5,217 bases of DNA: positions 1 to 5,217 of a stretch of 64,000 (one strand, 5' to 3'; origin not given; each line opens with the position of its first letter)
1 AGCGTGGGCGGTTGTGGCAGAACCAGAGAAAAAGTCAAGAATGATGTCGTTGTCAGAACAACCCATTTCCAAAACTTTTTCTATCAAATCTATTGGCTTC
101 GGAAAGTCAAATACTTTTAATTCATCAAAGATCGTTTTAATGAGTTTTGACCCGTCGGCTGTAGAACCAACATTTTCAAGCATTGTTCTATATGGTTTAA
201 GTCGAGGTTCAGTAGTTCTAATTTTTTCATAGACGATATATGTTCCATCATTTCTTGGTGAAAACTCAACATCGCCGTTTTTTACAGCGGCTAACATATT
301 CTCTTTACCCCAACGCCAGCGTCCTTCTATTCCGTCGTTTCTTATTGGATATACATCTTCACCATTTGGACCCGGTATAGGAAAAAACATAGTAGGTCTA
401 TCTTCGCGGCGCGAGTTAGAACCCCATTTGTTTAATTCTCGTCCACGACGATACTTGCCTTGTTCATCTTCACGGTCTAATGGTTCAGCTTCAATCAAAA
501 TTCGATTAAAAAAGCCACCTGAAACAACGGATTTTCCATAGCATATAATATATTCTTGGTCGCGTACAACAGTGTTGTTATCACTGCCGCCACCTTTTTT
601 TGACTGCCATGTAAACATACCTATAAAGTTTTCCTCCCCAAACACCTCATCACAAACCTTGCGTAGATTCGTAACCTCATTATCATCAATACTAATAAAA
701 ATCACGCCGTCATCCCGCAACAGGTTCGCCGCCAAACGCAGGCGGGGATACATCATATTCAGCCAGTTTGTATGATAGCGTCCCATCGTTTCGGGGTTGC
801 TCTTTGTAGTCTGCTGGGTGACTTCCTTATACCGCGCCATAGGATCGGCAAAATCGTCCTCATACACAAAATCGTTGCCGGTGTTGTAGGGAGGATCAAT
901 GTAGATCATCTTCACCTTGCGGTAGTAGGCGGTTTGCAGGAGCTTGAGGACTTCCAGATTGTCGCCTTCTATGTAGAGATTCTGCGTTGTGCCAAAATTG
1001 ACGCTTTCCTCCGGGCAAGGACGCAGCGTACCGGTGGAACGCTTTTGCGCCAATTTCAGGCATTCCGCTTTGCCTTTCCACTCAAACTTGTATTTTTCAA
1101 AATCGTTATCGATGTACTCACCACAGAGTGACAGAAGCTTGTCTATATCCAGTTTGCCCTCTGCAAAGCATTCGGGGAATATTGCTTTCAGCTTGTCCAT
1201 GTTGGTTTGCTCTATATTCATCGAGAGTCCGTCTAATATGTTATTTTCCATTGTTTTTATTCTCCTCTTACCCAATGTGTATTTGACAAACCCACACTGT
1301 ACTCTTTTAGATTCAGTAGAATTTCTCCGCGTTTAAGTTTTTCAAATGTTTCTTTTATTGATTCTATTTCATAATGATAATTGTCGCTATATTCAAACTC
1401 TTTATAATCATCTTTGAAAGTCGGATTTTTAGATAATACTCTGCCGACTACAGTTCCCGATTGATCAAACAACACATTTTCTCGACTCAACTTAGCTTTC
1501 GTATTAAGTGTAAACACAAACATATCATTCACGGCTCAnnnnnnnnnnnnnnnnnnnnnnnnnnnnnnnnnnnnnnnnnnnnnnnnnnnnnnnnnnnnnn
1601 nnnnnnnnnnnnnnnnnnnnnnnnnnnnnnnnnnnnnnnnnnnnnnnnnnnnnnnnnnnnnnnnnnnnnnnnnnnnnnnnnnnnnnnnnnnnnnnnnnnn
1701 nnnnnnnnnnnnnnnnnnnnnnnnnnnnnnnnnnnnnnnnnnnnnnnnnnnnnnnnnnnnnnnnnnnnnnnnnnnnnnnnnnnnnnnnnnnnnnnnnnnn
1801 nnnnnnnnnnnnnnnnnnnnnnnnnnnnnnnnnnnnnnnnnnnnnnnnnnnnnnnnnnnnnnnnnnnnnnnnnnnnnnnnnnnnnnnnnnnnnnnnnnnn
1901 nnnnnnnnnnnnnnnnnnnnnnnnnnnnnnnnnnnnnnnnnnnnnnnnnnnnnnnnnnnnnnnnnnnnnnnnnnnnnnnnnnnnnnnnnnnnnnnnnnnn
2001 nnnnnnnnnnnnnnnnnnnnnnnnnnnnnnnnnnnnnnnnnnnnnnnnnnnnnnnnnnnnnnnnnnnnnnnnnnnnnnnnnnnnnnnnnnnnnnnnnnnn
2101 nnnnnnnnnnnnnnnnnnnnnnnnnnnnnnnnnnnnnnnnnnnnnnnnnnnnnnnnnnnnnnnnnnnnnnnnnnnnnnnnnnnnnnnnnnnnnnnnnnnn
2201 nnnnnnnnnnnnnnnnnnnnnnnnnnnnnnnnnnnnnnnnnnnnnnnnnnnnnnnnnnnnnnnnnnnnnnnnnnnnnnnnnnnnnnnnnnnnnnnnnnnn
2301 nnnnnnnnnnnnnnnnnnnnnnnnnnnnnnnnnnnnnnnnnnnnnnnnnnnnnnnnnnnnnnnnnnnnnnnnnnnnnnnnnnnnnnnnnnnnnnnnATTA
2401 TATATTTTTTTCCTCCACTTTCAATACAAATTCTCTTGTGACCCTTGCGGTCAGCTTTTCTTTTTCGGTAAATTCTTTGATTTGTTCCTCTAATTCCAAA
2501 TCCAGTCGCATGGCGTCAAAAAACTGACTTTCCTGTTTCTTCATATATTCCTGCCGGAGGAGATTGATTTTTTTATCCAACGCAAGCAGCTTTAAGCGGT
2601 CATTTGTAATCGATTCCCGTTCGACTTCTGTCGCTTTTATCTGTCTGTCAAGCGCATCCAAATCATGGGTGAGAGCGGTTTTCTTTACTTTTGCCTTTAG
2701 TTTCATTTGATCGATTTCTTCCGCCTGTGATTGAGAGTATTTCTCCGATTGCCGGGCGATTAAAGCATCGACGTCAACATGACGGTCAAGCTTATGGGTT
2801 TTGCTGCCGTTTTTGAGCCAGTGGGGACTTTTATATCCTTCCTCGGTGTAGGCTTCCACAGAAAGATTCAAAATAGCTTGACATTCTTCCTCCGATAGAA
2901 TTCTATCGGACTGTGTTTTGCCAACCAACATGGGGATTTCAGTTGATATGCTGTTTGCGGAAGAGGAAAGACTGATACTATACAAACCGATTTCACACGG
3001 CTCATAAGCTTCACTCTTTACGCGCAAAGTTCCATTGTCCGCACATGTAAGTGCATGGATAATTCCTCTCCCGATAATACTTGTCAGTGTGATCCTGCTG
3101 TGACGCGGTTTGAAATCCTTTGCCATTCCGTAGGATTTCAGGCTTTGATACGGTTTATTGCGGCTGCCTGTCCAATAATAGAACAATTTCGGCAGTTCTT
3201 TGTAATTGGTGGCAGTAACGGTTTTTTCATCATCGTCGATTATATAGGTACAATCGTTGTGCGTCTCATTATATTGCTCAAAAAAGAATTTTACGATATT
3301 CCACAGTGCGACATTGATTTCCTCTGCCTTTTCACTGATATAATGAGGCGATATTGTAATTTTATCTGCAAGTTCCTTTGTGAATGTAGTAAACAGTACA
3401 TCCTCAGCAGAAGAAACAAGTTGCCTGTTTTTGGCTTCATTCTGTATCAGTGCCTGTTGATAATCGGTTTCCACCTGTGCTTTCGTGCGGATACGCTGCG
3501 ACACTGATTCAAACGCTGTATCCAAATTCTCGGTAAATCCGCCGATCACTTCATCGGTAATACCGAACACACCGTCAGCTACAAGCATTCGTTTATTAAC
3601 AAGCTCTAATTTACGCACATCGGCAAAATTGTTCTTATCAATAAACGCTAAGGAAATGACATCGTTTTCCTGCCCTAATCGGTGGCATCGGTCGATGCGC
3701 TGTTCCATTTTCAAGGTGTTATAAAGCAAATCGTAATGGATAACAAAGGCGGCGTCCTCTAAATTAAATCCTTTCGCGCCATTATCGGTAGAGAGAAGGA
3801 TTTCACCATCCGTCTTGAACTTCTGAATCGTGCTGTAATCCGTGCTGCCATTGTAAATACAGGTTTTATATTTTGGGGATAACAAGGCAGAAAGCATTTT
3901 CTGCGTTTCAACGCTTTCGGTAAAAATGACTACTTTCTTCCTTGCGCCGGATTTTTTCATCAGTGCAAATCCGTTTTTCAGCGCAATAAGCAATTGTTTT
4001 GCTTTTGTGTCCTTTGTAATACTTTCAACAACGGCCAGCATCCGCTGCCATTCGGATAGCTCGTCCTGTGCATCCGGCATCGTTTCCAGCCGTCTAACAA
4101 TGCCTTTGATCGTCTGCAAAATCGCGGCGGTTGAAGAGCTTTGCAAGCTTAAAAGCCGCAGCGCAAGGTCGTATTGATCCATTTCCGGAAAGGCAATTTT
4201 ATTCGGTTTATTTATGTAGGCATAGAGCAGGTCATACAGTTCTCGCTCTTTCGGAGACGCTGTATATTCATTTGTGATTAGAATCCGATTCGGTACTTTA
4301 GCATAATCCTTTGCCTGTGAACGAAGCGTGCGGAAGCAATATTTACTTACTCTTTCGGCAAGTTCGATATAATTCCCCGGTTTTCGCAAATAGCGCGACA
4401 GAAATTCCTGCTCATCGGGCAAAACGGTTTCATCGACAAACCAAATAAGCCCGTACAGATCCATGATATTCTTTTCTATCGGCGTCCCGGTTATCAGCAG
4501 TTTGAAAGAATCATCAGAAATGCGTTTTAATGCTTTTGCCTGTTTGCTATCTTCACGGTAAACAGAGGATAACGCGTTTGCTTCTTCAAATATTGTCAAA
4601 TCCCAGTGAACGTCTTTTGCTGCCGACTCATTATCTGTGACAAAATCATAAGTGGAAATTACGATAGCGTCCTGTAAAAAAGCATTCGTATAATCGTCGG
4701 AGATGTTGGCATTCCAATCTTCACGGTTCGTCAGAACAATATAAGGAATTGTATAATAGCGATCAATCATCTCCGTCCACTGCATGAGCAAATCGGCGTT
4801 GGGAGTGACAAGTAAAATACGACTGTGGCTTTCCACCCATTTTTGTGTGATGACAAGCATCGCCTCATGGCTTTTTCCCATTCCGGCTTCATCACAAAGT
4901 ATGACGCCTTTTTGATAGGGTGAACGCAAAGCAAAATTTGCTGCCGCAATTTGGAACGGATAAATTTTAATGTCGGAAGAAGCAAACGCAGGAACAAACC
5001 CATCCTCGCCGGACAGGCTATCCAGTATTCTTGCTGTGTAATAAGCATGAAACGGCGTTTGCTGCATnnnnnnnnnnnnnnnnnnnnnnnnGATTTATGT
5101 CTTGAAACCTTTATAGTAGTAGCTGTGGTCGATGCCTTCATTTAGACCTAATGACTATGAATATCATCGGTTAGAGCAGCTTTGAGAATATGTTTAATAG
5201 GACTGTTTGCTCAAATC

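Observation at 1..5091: SNF2 helicase + TM/SH3b protein + 91-aa ORF translationally coupled to a type III Mod methyltransferase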

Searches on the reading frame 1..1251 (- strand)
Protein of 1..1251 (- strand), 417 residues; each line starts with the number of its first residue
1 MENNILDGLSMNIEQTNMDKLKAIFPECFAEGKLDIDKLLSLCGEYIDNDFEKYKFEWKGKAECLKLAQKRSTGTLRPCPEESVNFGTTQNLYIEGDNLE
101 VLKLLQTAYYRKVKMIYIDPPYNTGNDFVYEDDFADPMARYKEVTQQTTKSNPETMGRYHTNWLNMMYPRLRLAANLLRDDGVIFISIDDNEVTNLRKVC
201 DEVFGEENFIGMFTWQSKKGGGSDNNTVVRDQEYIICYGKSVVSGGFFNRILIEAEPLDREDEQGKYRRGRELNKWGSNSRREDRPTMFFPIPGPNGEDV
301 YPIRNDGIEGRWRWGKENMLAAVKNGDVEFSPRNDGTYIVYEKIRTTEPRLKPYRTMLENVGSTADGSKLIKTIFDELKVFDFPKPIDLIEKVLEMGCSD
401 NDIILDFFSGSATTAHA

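Call 7: search_protein_families(library=pfam, proteins=[window:1-1251:-], max_evalue=0.01)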
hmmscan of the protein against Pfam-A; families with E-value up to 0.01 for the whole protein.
window:1-1251:- (417 aa): 1 family
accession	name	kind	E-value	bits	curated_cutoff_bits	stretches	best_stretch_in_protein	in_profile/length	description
PF01555.25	N6_N4_Mtase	-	3e-32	112.8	26.7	1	113-417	1-198/221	DNA methylase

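Call 8: search_protein_families(library=padloc, proteins=[window:1-1251:-], max_evalue=0.01)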
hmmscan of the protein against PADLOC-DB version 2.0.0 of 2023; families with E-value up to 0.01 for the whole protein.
window:1-1251:- (417 aa): 30 families (the best 25 are shown)
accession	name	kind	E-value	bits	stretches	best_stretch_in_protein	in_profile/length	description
PDLC03634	MTase_III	-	4.6e-140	466.4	1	8-417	7-425/621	Type III methyltransferase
PDLC03641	MTase_III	-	9.9e-90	299.9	1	16-417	17-427/657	Type III methyltransferase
PDLC03637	MTase_III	-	1.9e-79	265.7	1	16-417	49-434/513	Type III methyltransferase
PDLC03644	MTase_III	-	1.4e-74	249.8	1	57-417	5-362/542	Type III methyltransferase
PDLC03642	MTase_III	-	2.7e-55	186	1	88-417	80-378/528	Type III methyltransferase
PDLC03640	MTase_III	-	1.4e-48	163.7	2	81-238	34-196/654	Type III methyltransferase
PDLC03636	MTase_III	-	3.2e-47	159.6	2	160-415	93-378/575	Type III methyltransferase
PDLC03635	MTase_III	-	1.2e-39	134.6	3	160-241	265-350/708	Type III methyltransferase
PDLC03639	MTase_III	-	1e-35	121.2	2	89-308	86-284/639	Type III methyltransferase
PDLC03638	MTase_III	-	3.6e-32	109.6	2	161-415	429-650/816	Type III methyltransferase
PDLC03354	MTase_II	-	3.3e-27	93.6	1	90-254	60-218/425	Type II methyltransferase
PDLC03278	MTase_II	-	3e-23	80.9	3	150-243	33-124/390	Type II methyltransferase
PDLC03645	MTase_III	-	4.2e-22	76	2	93-292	142-322/709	Type III methyltransferase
PDLC03300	MTase_II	-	3.8e-21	73.4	2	88-241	9-163/302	Type II methyltransferase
PDLC03646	MTase_III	-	1.5e-19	67.4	2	91-242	472-602/1057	Type III methyltransferase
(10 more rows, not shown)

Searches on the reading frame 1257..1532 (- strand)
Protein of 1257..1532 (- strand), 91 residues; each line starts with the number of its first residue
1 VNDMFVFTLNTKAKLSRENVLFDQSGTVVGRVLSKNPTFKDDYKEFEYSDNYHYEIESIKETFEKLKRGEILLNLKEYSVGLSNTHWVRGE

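Call 7: search_protein_families(library=pfam, proteins=[window:1257-1532:-], max_evalue=0.01)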
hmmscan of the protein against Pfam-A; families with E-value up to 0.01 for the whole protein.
window:1257-1532:- (91 aa): 1 family
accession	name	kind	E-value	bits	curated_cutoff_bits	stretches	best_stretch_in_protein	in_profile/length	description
PF21008.3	AIF-1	-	0.0035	18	50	1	20-77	24-81/140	Allograft inflammatory factor 1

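Call 8: search_protein_families(library=padloc, proteins=[window:1257-1532:-], max_evalue=0.01)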
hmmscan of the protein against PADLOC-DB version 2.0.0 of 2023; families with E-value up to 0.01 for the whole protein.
window:1257-1532:- (91 aa): 0 families

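Call 39: search_protein_families(library=ncbifam, proteins=[window:1257-1532:-], max_evalue=0.001)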
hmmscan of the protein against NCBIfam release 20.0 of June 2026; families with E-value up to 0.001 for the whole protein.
window:1257-1532:- (91 aa): 0 families

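Call 44: find_homologous_proteins(query=window:1257-1532:-, max_evalue=0.01)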
Query window:1257-1532:- (91 aa): 9 proteins with E <= 0.01 among 11 candidates.
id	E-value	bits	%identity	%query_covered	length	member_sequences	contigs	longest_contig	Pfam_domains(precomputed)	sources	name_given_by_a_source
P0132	1.2e-53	196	100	100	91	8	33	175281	-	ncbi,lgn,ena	-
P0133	1.2e-41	158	85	97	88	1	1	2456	-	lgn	-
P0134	7.4e-41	156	83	97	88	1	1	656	-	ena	-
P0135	4.3e-39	150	84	97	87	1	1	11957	-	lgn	-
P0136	2.7e-37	144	80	95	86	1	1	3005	-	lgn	-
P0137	1.1e-36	142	77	97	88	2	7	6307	-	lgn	-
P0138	1.0e-34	136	70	100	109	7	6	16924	-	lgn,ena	-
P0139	1.0e-32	130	71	100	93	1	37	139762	-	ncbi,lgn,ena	-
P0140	1.3e-28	116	69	91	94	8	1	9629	-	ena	-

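Call 46: find_encoding_contigs(protein=P0139, flank=8000, max_places=3)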
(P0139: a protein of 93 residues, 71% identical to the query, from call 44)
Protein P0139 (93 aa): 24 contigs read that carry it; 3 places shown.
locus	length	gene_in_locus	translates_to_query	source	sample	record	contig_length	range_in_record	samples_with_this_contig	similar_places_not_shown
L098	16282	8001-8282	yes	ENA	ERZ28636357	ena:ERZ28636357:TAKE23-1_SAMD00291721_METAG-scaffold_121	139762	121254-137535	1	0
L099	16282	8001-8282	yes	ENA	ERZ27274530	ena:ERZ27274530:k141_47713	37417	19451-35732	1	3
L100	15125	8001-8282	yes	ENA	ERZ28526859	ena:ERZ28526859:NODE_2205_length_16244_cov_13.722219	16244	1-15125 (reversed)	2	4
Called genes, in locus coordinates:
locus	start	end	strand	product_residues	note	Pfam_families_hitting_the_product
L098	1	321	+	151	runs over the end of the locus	-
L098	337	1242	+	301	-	PF11155:DUF2935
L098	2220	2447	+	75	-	-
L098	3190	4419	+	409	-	PF13173:AAA_14, PF13635:DUF4143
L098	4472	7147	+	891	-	PF13872:AAA_34 (weak), PF00176:SNF2-rel_dom, PF00270:DEAD, PF04851:ResIII (weak), PF00271:Helicase_C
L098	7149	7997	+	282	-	PF08239:SH3_3 (weak)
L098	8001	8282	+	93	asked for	-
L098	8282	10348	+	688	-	PF01555:N6_N4_Mtase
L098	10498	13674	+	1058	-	PF04851:ResIII, PF00270:DEAD (weak), PF19778:RE_endonuc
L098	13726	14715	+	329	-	PF14659:Phage_int_SAM_3, PF00589:Phage_integrase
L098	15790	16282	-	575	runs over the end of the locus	PF08448:PAS_4 (faint), PF00672:HAMP, PF00512:HisKA, PF02518:HATPase_c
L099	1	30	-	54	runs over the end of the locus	-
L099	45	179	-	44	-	-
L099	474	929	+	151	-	-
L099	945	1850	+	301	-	PF11155:DUF2935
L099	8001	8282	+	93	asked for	-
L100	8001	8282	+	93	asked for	-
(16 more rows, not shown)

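Call 47: find_encoding_contigs(protein=P0140, flank=8000, max_places=2)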
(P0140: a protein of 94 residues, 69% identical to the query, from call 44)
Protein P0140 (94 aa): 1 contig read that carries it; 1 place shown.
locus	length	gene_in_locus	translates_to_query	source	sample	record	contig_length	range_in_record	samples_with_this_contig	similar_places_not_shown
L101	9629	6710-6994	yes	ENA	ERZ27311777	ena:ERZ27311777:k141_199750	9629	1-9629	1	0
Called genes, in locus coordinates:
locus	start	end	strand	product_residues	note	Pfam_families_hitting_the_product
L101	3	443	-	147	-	?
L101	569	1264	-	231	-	PF13730:HTH_36, PF19481:DUF6017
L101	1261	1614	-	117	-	PF14198:TnpV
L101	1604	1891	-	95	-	PF12728:HTH_17 (weak)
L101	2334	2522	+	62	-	PF12728:HTH_17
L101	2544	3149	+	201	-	PF02661:Fic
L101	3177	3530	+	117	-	PF13872:AAA_34 (weak)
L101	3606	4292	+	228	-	PF00176:SNF2-rel_dom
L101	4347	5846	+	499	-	PF00271:Helicase_C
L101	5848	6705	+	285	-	PF08239:SH3_3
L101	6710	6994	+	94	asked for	-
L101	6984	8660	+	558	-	PF01555:N6_N4_Mtase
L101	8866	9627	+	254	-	?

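Call 65: predict_structure(alignment_id=A4)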
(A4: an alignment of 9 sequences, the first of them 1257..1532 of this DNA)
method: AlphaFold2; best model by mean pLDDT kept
length: 91 residues; sequences in the alignment: 9
mean_pLDDT: 60.9   pTM: 0.47
mean pLDDT of the five models: 60.9, 54.8, 42.0, 33.2, 31.1
residues with pLDDT >= 90: 0; 70-90: 30; 50-70: 38; < 50: 23
segments of 3 or more residues with pLDDT < 50: 38-41, 43-48, 82-91
pLDDT, mean of each block of 10 residues (from residue 1): 66 67 73 60 46 72 73 53 41 38
secondary structure, 60 per line:
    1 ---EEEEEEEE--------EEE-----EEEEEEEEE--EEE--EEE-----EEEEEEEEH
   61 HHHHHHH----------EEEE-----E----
elements in order: E4-11 E20-22 E28-36 E39-41 E44-46 E52-59 H60-67 E78-81

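Call 69: fold_search(model_id=the predicted structure, library=pdb)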
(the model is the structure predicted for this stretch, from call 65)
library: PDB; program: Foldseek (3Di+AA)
matches with E <= 10: 287; with E <= 0.001: 0
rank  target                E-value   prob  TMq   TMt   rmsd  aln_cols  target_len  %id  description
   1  9gzr_A                3.2e-01  0.15  0.28  0.15  12.5        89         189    9  Tad pilus alignment complex protein RcpC (released 2025-05-21)
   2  6czl_C                4.5e-01  0.25  0.36  0.14   8.4        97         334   12  Crystal structure of Medicago truncatula ATP-phosphoribosyltransferase in relaxed form (released 2018-08-15)
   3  7cha_B                5.6e-01  0.63  0.40  0.27   4.0        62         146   11  Cryo-EM structure of P.aeruginosa MlaFEBD with AMPPNP (released 2021-05-19)
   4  6czm_C                6.3e-01  0.16  0.32  0.12   9.3        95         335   17  Crystal structure of Medicago truncatula ATP-phosphoribosyltransferase in tense form (released 2018-08-15)
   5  9gzr_B                6.7e-01  0.10  0.28  0.14  10.4       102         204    7  Tad pilus alignment complex protein RcpC (released 2025-05-21)
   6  7ch8_A                9.4e-01  0.47  0.40  0.26   4.0        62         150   11  Cryo-EM structure of P.aeruginosa MlaFEBD with ADP-V (released 2021-10-06)
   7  6czm_E                1.1e+00  0.13  0.31  0.12   9.2        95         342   17  Crystal structure of Medicago truncatula ATP-phosphoribosyltransferase in tense form (released 2018-08-15)
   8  6czm_D                1.1e+00  0.12  0.32  0.12   9.5        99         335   17  Crystal structure of Medicago truncatula ATP-phosphoribosyltransferase in tense form (released 2018-08-15)
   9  7a5p_U                1.1e+00  0.06  0.21  0.04  11.6       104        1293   10  Human C Complex Spliceosome - Medium-resolution PERIPHERY (released 2020-10-14)
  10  6czm_B                1.2e+00  0.12  0.31  0.13   9.3        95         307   17  Crystal structure of Medicago truncatula ATP-phosphoribosyltransferase in tense form (released 2018-08-15)
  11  3gbg                  1.2e+00  0.02  0.14  0.08  14.9        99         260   15  Crystal Structure of ToxT from Vibrio Cholerae O395 (released 2010-02-23)
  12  6czm_A                1.3e+00  0.12  0.32  0.12   9.2        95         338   18  Crystal structure of Medicago truncatula ATP-phosphoribosyltransferase in tense form (released 2018-08-15)
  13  1r19_B                1.3e+00  0.06  0.23  0.08  15.1        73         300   15  Crystal Structure Analysis of S.epidermidis adhesin SdrG binding to Fibrinogen (Apo structure) (released 2003-10-28)
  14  6mcb_C                1.4e+00  0.08  0.28  0.22  11.3        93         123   12  CryoEM structure of AcrIIA2 in complex with CRISPR-Cas9 (released 2019-01-16)
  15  4fl4_B                1.4e+00  0.02  0.15  0.10  14.8        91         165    6  Scaffoldin conformation and dynamics revealed by a ternary complex from the Clostridium thermocellum cellulosome (released 2012-06-27)
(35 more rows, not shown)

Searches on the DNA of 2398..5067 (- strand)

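Call 89: search_dna_similar(query=L141:8992-11886:+, collection=ecoli_genomes, mode=near, max_rows=12, rows=spread)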
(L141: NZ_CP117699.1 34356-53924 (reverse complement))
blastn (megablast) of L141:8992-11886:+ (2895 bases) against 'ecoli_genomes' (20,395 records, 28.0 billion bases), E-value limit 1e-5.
Records with a match: 30; places in all: 30; records where one place covers at least 80% of the query: 30.
Genomes with a match: 30 of 5426; with a place that covers at least 80% of the query: 30. Places per genome that has any: lowest 1, median 1, highest 1. On chromosomes: 30 places; on plasmids: 0.
Best place of each record, by identity: >=99% 1; 95-99% 29.
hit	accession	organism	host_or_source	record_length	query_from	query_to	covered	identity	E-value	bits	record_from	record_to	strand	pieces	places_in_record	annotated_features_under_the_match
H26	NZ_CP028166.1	Escherichia coli strain CFSAN064036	poultry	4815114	1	2895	100%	99.7%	0e+0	5302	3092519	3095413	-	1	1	SNF2-related protein | mads1: methylation-associated defense system helix-turn-helix ...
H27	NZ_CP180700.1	Escherichia coli strain CUPS05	Slaughterhouse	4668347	1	2895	100%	97.2%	0e+0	4892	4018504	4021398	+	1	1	SNF2-related protein | mads1: methylation-associated defense system helix-turn-helix ...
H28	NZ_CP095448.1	Escherichia coli strain LS45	chicken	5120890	1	2854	99%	96.7%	0e+0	4750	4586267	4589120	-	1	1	SNF2-related protein | mads1: methylation-associated defense system helix-turn-helix ...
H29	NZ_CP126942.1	Escherichia coli O1:K1:H7 strain APEC E18006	Gallus gallus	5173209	1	2854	99%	96.7%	0e+0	4750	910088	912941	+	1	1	SNF2-related protein | mads1: methylation-associated defense system helix-turn-helix ...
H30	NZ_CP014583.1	Escherichia coli strain CFSAN004176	Homo sapiens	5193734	1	2854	99%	96.7%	0e+0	4745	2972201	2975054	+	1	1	SNF2-related protein | mads1: methylation-associated defense system helix-turn-helix ...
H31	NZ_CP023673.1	Escherichia coli strain SMN013SH2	cattle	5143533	1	2854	99%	96.6%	0e+0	4739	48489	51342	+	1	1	SNF2-related protein | mads1: methylation-associated defense system helix-turn-helix ...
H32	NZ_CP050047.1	Escherichia coli strain 90-1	broiler chicken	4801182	1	2854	99%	96.6%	0e+0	4739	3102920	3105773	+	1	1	SNF2-related protein | mads1: methylation-associated defense system helix-turn-helix ...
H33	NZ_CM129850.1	Escherichia coli strain TB06051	fresh water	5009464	1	2854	99%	96.6%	0e+0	4739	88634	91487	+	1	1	SNF2-related protein | mads1: methylation-associated defense system helix-turn-helix ...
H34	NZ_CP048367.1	Escherichia coli strain 164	environment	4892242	1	2854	99%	96.6%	0e+0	4734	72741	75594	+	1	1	SNF2-related protein | mads1: methylation-associated defense system helix-turn-helix ...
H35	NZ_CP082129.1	Escherichia coli strain NDM_11.16372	Homo sapiens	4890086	1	2854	99%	96.6%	0e+0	4734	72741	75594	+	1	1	SNF2-related protein | mads1: methylation-associated defense system helix-turn-helix ...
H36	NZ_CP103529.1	Escherichia coli strain 5270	Homo sapiens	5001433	1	2854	99%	96.6%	0e+0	4734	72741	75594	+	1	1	SNF2-related protein | mads1: methylation-associated defense system helix-turn-helix ...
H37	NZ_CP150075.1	Escherichia coli strain ECSD228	missing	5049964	1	2854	99%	96.6%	0e+0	4734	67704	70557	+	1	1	SNF2-related protein | mads1: methylation-associated defense system helix-turn-helix ...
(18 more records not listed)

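Call 90: get_annotated_region(hit=H26, flank=14000)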
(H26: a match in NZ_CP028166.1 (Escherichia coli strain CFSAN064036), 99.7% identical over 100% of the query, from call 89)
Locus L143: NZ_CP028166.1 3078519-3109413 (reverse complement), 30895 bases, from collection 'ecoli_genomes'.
description: Escherichia coli strain CFSAN064036 chromosome, complete genome
organism: Escherichia coli strain CFSAN064036 (NCBI taxid 562)
replicon: chromosome; assembly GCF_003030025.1
host: -; source: poultry; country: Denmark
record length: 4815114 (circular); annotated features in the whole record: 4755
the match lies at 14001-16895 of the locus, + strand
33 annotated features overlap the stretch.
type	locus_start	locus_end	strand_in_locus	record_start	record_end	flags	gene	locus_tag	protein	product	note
CDS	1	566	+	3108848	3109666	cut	nlpA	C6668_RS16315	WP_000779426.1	lipoprotein NlpA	-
CDS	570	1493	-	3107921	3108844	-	yicL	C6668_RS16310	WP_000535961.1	carboxylate/amino acid/amine transporter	-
CDS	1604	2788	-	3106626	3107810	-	setC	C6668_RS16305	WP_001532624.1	sugar efflux transporter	-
CDS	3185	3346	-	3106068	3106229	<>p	rhuM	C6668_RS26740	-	RhuM family protein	internal stop; incomplete; partial in the middle of a contig; missing N-terminus and C-terminus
CDS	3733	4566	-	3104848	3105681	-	-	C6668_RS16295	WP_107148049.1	DUF4942 domain-containing protein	-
CDS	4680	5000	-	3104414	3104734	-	-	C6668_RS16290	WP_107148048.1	TA system toxin CbtA family protein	-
CDS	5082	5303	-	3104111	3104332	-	-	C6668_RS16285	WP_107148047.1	DUF987 family protein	-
CDS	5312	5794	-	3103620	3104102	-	-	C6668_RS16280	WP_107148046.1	JAB domain-containing protein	-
CDS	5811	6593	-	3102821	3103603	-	-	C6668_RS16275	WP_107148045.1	DUF932 domain-containing protein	-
CDS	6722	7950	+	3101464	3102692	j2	-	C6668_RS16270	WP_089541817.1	IS3 family transposase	programmed frameshift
CDS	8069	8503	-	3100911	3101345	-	-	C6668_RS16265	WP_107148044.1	antirestriction protein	-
CDS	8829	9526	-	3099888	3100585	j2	-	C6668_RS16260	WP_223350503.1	IS1 family transposase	programmed frameshift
CDS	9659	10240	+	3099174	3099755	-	-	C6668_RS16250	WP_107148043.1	inovirus-type Gp2 protein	-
CDS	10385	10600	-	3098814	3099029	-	-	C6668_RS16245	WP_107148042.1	hypothetical protein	-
CDS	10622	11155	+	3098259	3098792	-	-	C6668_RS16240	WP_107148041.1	putative zinc ribbon protein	-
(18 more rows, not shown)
